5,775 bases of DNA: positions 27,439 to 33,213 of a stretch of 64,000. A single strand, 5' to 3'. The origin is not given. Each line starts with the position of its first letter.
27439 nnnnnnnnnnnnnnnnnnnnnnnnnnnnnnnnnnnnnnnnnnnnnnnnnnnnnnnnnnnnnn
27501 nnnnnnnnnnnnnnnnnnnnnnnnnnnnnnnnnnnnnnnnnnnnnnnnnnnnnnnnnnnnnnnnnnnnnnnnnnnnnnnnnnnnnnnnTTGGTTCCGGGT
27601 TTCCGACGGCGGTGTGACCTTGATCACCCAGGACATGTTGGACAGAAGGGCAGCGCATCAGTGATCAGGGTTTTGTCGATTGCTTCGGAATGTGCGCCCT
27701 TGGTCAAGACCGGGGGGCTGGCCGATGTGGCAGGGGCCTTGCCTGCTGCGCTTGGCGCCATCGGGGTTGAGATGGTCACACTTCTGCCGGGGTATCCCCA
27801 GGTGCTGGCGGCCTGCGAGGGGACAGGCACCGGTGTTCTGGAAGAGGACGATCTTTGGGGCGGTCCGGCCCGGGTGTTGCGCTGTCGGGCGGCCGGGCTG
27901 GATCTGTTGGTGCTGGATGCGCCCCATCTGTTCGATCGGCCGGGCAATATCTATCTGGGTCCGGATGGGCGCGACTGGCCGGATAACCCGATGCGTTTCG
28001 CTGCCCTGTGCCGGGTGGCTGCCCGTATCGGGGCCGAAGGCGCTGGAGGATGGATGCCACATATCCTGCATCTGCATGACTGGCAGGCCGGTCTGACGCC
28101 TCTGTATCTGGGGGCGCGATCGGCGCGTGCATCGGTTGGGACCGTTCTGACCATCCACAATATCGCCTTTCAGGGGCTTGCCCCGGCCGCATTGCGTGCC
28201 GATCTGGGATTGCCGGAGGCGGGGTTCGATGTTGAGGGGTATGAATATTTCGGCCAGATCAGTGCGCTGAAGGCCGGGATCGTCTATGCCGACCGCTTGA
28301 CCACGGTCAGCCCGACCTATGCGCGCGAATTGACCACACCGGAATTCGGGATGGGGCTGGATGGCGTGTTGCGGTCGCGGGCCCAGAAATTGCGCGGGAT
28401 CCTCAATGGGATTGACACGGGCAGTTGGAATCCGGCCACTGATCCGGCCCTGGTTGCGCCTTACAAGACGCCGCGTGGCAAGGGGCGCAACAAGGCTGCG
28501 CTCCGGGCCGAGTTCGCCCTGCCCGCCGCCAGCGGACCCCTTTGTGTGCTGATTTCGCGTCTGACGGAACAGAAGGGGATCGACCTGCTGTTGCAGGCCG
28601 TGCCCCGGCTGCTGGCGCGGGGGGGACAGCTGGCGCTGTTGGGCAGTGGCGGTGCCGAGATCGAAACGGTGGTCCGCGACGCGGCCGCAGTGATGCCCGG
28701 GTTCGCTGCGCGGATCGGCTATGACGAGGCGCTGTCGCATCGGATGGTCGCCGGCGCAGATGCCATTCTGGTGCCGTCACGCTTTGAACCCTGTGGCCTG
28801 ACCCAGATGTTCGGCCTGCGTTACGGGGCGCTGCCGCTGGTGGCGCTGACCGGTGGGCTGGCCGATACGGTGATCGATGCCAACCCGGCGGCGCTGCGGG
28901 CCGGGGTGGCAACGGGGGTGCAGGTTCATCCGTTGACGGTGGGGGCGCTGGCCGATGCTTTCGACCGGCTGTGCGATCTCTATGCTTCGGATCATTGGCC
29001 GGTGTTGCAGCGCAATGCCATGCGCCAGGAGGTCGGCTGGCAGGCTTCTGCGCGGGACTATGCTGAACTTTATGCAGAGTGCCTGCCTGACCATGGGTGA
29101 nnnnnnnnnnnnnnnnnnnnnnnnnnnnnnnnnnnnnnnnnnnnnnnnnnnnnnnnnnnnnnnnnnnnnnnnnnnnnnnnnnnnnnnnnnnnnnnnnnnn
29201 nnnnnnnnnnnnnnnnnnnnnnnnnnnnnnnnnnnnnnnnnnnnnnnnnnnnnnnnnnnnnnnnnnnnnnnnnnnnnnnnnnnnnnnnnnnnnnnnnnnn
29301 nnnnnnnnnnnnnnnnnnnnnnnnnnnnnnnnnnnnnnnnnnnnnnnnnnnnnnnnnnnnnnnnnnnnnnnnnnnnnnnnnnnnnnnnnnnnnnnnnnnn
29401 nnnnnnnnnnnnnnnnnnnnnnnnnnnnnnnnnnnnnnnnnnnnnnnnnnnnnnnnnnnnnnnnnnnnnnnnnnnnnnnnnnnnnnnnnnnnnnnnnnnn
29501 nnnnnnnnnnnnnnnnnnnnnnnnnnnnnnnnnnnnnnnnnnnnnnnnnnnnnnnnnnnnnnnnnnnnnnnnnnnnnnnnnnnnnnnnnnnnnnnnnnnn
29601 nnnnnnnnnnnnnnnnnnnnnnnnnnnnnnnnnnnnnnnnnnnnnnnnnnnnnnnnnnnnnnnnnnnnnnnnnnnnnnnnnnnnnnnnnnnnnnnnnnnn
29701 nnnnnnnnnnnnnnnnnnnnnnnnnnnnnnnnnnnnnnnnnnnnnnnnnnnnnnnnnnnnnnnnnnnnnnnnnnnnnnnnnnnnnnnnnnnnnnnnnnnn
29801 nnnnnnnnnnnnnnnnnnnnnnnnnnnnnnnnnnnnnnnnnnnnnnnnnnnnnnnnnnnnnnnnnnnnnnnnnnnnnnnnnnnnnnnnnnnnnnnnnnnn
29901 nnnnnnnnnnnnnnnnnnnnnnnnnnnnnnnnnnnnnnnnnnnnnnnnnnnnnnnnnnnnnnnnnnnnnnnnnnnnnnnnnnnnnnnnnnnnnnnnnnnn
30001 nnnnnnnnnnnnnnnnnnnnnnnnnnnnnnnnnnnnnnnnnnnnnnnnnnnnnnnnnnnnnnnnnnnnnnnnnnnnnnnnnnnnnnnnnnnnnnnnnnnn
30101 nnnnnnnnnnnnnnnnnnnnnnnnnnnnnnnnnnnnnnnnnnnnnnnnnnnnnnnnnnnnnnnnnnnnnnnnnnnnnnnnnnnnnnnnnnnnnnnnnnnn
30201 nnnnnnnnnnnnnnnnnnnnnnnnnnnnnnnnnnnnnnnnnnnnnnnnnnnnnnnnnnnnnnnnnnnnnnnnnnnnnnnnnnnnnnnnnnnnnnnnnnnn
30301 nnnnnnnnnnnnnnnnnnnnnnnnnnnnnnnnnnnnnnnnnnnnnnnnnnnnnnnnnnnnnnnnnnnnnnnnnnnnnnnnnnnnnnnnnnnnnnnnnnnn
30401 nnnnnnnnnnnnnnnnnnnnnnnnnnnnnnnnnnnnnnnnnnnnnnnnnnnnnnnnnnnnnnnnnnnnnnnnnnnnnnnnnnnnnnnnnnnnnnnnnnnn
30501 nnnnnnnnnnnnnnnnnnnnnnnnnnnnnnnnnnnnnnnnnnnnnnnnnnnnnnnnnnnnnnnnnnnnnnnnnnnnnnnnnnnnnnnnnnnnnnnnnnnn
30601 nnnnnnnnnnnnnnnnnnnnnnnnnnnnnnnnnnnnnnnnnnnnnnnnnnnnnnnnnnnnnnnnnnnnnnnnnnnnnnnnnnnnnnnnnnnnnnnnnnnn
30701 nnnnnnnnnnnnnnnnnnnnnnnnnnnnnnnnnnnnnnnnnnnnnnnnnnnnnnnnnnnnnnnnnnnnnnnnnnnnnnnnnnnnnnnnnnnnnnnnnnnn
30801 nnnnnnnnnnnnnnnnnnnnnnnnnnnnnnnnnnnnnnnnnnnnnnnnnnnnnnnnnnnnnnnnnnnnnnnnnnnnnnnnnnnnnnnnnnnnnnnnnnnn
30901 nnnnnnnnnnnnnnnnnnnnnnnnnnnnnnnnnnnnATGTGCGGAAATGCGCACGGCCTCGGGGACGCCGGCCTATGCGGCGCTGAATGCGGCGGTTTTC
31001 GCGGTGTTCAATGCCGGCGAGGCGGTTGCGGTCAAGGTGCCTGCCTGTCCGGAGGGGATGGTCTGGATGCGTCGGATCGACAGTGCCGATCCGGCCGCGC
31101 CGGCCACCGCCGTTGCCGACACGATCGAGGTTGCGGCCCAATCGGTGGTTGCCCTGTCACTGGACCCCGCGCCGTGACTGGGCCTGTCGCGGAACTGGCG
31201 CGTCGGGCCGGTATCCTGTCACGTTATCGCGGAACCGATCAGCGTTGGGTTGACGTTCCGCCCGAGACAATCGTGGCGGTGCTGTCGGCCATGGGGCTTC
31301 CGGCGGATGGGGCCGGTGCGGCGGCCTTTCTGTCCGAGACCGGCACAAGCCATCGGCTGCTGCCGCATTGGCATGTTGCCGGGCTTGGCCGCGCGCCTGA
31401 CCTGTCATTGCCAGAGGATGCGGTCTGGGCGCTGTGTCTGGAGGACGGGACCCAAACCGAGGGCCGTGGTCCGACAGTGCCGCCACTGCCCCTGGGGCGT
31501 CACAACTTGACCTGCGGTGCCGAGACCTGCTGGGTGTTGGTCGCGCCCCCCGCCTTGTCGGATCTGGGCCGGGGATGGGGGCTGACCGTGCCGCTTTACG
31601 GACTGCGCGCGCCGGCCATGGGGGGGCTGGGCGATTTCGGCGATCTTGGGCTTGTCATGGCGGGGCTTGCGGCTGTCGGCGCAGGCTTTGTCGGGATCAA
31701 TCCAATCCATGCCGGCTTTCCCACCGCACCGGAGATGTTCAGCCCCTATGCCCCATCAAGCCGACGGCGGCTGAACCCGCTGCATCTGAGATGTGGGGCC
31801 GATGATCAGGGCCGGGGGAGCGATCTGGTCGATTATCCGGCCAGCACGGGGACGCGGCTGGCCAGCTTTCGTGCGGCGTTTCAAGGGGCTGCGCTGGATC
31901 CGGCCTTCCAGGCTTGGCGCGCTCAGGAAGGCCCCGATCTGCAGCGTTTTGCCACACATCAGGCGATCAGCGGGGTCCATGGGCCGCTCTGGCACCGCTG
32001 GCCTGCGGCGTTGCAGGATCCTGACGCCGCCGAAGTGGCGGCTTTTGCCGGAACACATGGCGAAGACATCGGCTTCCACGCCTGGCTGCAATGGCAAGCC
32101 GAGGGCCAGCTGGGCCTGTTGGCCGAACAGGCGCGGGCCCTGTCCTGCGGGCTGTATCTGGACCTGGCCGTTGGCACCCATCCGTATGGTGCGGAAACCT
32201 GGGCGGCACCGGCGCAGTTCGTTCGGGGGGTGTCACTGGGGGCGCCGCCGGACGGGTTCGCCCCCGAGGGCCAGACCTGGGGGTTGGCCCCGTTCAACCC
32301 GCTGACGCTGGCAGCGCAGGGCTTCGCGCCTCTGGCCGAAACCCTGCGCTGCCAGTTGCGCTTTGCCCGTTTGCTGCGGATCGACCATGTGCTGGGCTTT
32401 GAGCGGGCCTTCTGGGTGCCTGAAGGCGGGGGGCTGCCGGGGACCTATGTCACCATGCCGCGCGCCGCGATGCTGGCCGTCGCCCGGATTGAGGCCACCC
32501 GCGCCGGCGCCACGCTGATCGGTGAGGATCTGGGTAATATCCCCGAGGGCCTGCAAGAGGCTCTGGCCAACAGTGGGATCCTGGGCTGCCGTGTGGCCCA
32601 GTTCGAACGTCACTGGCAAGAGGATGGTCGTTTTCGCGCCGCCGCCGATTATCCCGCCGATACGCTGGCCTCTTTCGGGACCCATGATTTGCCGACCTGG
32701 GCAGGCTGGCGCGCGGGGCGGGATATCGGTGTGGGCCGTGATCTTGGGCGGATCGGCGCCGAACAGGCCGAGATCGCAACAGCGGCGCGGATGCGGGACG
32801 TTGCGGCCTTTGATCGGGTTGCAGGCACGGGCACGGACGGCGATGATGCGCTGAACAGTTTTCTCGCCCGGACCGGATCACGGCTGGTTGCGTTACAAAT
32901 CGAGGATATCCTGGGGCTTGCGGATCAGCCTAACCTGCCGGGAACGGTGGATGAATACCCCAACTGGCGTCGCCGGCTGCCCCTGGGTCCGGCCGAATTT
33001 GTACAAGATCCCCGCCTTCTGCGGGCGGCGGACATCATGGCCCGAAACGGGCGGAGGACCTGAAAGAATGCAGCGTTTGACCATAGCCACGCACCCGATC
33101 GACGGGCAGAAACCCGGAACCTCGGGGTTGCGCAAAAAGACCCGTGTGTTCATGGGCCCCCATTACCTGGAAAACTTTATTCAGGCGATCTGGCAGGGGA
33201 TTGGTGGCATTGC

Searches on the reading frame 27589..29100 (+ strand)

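Call 18: search_protein_families(library=pfam, proteins=[window:27589-29100:+], max_evalue=0.00001)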
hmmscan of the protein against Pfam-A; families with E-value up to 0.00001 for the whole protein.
window:27589-29100:+ (503 aa): 3 families
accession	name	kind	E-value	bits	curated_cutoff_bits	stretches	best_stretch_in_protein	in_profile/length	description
PF08323.17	Glyco_transf_5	-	3.1e-73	246.9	22.7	1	27-262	1-238/239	Starch synthase catalytic domain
PF13692.12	Glyco_trans_1_4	-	5.7e-09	36.8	27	1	317-462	2-140/142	Glycosyl transferases group 1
PF00534.26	Glycos_transf_1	-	1.6e-07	31.5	26.4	1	317-463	16-157/172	Glycosyl transferases group 1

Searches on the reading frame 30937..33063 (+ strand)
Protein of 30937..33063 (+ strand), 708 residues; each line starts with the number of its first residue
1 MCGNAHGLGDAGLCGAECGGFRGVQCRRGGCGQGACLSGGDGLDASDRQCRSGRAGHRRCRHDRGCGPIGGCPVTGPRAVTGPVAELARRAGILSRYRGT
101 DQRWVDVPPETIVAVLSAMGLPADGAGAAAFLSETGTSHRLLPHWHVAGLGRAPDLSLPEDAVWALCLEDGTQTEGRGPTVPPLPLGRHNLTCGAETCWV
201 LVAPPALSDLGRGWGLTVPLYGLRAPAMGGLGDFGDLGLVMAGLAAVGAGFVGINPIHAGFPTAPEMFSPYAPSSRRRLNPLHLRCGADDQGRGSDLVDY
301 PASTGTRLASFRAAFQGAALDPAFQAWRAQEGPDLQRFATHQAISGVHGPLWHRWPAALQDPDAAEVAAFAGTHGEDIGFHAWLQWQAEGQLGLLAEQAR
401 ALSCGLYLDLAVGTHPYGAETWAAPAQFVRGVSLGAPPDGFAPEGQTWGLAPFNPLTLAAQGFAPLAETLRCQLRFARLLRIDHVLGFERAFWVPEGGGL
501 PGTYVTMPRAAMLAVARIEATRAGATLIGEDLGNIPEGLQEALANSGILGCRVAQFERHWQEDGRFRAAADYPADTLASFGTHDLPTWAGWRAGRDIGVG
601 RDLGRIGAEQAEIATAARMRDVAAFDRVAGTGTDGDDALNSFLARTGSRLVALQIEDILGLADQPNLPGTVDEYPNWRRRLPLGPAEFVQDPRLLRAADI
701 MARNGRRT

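Call 18: search_protein_families(library=pfam, proteins=[window:30937-33063:+], max_evalue=0.00001)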
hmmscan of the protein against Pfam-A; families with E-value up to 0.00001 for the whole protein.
window:30937-33063:+ (708 aa): 1 family
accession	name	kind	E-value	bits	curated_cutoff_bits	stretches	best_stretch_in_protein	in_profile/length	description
PF02446.23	Glyco_hydro_77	-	4.4e-92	309.8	25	1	218-682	1-460/465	4-alpha-glucanotransferase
